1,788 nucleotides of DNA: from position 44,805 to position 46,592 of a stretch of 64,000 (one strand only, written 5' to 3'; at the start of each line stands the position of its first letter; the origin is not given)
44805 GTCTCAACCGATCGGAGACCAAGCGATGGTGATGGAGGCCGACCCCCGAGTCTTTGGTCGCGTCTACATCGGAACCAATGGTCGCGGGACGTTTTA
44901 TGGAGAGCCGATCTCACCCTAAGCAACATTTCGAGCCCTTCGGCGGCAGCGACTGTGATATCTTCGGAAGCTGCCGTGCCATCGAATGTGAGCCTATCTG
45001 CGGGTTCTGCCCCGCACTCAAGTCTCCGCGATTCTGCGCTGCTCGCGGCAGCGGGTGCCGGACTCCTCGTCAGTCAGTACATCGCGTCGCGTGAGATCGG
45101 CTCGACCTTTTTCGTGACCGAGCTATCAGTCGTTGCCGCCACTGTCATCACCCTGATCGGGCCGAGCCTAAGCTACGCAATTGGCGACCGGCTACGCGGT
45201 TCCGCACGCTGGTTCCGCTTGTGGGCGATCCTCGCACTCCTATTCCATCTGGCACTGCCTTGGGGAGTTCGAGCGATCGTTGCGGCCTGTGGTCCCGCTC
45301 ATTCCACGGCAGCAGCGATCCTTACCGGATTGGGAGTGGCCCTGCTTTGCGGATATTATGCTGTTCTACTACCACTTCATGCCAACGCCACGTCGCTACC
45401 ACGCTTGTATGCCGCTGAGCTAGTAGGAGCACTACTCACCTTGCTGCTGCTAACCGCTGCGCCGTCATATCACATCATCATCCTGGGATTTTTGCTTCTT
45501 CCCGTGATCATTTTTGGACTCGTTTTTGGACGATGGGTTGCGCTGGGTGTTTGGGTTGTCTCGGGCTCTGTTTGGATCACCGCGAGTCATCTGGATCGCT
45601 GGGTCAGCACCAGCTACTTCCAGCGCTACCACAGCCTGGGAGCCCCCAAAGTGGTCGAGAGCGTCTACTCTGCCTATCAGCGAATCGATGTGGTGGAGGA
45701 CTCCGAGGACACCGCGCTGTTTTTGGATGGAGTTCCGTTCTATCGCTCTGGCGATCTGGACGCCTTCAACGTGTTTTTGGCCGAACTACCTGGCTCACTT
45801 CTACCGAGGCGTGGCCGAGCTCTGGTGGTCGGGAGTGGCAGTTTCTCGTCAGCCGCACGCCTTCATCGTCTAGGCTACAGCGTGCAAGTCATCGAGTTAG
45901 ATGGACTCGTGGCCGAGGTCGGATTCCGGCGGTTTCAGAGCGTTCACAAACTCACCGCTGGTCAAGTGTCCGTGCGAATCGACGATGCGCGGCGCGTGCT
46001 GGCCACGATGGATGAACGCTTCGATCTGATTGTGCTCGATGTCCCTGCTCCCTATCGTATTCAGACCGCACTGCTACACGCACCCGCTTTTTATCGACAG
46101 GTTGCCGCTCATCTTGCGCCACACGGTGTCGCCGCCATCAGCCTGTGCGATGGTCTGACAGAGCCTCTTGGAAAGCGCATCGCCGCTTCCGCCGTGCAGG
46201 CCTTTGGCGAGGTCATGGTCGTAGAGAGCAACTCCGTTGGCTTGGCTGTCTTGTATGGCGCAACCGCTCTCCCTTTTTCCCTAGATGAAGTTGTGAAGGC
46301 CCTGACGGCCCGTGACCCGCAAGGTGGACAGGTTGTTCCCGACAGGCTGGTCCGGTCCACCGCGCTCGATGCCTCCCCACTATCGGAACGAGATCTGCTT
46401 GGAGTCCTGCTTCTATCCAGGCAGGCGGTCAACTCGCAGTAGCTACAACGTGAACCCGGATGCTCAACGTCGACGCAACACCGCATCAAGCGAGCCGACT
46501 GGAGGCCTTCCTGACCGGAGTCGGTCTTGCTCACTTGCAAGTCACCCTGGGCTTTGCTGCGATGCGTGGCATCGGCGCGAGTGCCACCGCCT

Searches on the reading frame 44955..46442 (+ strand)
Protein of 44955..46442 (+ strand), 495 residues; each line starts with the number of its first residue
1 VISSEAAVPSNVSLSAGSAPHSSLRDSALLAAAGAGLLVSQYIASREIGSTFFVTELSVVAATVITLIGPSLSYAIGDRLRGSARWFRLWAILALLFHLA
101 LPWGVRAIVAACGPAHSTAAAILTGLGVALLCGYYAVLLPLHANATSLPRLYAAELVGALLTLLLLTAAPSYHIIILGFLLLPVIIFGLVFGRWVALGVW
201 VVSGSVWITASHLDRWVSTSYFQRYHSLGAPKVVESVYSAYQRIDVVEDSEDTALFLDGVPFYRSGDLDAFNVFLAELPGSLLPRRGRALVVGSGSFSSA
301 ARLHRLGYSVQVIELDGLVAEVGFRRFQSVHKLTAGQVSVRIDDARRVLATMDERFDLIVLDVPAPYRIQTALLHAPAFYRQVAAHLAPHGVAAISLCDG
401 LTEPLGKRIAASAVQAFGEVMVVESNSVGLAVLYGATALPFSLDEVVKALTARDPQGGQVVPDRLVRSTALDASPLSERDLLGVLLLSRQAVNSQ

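Call 56: search_protein_families(library=pfam, proteins=[window:44955-46442:+], max_evalue=0.001)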
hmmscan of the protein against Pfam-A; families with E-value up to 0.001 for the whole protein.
window:44955-46442:+ (495 aa): 1 family
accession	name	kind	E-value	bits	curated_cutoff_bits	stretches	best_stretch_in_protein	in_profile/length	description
PF01564.23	Spermine_synth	-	1.4e-06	28.5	22.9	1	274-393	7-128/186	Spermine/spermidine synthase domain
